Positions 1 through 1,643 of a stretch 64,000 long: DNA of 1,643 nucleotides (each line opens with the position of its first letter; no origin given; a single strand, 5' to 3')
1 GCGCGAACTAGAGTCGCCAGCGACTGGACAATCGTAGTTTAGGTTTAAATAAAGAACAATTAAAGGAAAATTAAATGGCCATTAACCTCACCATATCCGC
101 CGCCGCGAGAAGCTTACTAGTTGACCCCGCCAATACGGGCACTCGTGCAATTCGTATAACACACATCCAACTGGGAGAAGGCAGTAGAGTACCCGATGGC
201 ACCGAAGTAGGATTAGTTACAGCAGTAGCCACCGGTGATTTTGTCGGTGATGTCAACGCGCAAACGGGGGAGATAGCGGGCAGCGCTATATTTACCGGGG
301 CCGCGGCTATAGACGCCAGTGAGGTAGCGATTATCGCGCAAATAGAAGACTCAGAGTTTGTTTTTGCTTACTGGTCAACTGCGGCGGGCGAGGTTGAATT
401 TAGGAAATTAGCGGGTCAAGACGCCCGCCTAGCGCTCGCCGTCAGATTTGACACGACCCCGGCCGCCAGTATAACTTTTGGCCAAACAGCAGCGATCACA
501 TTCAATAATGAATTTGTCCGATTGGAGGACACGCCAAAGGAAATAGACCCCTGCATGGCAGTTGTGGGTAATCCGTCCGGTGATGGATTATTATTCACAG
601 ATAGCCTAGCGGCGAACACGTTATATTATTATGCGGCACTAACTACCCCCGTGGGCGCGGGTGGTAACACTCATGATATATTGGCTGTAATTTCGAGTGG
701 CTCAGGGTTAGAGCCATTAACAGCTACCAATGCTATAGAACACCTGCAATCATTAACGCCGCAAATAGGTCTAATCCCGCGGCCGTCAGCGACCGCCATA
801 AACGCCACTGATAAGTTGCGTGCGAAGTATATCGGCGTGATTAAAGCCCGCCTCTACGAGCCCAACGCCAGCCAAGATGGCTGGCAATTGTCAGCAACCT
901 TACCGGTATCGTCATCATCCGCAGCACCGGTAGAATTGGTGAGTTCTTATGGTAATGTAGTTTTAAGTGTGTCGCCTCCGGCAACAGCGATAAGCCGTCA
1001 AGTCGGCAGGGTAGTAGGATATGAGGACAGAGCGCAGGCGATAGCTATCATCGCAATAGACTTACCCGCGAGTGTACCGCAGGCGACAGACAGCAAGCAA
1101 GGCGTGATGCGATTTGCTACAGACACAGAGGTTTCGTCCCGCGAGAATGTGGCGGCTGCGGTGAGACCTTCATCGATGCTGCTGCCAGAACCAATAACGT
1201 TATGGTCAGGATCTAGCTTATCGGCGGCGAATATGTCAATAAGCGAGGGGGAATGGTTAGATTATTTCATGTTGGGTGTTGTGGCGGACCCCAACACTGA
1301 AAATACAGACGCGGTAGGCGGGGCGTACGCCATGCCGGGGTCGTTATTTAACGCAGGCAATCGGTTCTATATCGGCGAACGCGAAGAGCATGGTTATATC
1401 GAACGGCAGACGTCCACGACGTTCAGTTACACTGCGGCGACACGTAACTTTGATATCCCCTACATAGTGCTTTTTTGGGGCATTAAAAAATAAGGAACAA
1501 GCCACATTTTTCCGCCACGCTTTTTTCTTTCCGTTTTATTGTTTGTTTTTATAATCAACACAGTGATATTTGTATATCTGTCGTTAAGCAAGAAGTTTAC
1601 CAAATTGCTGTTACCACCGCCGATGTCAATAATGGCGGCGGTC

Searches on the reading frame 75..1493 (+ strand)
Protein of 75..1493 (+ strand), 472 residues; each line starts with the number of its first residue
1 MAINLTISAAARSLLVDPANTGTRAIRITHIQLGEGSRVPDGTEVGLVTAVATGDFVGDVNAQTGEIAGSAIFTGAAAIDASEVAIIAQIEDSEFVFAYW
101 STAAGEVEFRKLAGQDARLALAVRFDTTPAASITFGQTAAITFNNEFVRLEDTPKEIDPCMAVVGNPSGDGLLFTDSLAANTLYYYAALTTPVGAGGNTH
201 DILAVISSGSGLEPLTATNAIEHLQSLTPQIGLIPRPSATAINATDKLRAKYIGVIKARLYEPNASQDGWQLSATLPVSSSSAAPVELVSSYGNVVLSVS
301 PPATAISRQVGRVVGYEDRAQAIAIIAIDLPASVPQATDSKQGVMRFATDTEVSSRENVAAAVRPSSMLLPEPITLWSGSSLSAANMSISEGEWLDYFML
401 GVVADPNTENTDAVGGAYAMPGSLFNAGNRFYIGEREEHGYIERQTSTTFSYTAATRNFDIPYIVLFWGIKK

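Call 60: find_encoding_contigs(protein=window:75-1493:+, flank=10000, max_places=2)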
Protein window:75-1493:+ (472 aa): 13 contigs read that carry it; 2 places shown.
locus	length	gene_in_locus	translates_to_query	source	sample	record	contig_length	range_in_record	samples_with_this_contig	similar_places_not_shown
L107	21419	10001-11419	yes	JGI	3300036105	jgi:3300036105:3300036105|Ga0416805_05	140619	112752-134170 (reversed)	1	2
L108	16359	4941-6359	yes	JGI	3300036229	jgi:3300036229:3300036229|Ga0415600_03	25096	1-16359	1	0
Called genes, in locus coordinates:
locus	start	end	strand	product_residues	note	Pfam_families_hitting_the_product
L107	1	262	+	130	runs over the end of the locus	PF06252:GemA (weak)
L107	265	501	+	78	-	-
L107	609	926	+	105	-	PF10805:DUF2730 (weak)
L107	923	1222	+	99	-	-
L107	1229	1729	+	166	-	PF11985:Phage_Mu_Gp27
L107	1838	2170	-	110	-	-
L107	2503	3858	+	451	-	PF06074:Portal_Mu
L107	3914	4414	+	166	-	PF08291:Peptidase_M15_3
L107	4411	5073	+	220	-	-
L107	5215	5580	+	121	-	-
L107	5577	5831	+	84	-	-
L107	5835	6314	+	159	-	PF07030:Phage_Mu_Gp36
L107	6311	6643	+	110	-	-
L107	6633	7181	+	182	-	-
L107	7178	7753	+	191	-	-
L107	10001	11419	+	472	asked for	-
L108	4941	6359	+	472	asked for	-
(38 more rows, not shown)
